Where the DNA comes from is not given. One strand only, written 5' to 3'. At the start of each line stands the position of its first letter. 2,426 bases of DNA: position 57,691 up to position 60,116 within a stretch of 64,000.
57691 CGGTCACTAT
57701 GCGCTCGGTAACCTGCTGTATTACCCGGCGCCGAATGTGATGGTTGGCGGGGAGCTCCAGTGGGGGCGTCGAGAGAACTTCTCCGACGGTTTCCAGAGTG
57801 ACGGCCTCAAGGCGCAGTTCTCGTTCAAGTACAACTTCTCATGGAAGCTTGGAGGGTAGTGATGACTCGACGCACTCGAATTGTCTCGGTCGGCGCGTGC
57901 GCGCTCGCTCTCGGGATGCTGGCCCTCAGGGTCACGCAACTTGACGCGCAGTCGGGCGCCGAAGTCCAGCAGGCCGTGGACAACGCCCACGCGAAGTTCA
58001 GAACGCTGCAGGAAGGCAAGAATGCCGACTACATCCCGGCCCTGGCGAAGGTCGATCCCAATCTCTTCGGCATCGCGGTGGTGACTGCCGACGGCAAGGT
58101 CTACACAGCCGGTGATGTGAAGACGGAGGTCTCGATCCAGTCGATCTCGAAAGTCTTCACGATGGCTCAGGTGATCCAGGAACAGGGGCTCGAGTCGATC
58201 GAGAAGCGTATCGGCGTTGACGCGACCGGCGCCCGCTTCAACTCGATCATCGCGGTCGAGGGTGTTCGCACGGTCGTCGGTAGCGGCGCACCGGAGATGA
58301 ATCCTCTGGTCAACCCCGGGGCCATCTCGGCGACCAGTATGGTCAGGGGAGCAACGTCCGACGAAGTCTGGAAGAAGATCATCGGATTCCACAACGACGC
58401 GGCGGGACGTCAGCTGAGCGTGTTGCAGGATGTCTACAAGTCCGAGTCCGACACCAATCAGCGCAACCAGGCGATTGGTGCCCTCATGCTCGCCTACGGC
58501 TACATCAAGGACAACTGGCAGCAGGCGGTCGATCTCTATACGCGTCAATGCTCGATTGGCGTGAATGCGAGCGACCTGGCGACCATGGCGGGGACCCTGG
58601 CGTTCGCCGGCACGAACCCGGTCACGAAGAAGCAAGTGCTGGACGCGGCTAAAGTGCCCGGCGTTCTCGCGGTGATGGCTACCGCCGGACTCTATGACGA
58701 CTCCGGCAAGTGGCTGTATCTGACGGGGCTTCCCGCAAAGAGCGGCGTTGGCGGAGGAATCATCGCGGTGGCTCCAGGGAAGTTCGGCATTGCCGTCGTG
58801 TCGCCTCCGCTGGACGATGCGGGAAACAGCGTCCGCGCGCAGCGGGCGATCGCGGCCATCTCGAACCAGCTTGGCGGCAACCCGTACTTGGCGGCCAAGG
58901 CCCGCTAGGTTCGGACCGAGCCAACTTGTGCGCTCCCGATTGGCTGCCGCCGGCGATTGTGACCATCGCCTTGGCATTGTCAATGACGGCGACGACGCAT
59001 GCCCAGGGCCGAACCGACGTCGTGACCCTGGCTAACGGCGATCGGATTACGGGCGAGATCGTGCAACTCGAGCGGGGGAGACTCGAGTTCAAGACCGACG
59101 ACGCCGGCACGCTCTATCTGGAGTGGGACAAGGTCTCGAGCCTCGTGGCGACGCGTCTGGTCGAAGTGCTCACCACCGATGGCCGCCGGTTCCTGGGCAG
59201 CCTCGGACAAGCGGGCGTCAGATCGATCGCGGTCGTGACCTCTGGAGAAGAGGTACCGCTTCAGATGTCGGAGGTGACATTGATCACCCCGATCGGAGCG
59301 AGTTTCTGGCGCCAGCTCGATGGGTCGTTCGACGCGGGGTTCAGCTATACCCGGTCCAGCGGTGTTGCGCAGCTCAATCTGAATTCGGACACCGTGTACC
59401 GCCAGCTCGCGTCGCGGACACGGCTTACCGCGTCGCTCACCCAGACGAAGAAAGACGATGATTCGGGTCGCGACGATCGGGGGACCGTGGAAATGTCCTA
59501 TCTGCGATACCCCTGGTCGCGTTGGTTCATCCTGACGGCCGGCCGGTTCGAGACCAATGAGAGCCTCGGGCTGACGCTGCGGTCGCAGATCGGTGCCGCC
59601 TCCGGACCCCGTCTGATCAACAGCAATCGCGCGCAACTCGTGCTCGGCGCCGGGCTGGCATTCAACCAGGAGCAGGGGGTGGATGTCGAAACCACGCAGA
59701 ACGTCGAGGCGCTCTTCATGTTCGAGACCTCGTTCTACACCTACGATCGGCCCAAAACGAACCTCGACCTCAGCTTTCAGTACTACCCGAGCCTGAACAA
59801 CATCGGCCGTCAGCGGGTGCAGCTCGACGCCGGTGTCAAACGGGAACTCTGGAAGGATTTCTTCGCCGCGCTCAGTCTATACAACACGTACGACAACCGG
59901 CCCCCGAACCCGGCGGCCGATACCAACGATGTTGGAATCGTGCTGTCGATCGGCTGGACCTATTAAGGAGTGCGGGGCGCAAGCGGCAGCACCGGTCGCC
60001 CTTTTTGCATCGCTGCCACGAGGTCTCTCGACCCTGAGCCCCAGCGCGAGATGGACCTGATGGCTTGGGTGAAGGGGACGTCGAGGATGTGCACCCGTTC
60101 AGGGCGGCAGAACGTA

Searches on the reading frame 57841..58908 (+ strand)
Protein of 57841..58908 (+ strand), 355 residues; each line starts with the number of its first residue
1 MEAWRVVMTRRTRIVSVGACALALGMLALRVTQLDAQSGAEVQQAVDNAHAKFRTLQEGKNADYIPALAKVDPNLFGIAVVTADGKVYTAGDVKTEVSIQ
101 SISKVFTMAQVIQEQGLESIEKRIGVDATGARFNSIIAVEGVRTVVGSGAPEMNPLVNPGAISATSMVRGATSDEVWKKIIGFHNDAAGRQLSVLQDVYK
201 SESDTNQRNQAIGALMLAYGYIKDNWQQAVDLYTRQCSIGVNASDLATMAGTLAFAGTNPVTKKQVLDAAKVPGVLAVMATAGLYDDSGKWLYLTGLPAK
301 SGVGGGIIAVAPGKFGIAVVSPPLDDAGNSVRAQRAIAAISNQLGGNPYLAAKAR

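Call 62: search_protein_families(library=pfam, proteins=[window:57841-58908:+], max_evalue=0.0001)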
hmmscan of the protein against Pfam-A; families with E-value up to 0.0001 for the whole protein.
window:57841-58908:+ (355 aa): 1 family
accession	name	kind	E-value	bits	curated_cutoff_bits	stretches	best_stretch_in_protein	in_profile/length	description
PF04960.20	Glutaminase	-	1.3e-100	336.8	27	1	59-345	1-282/286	Glutaminase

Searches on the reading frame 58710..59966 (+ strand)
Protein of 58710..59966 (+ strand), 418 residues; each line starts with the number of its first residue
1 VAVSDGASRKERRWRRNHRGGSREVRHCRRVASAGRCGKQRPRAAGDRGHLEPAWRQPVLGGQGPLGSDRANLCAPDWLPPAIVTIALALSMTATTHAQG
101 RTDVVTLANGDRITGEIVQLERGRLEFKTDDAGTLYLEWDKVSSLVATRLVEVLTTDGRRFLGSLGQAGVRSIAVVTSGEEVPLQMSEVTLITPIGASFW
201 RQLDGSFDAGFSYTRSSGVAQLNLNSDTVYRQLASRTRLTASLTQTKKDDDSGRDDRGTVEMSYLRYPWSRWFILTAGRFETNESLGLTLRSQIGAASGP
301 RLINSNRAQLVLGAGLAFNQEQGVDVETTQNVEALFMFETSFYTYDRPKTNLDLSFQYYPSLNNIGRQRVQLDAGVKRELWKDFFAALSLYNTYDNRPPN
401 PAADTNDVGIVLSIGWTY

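Call 62: search_protein_families(library=pfam, proteins=[window:58710-59966:+], max_evalue=0.0001)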
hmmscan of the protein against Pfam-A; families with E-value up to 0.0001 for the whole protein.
window:58710-59966:+ (418 aa): 1 family
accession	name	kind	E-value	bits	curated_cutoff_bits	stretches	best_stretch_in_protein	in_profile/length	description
PF04338.18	DUF481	-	1.3e-12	48.6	21.1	1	221-408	16-200/210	Protein of unknown function, DUF481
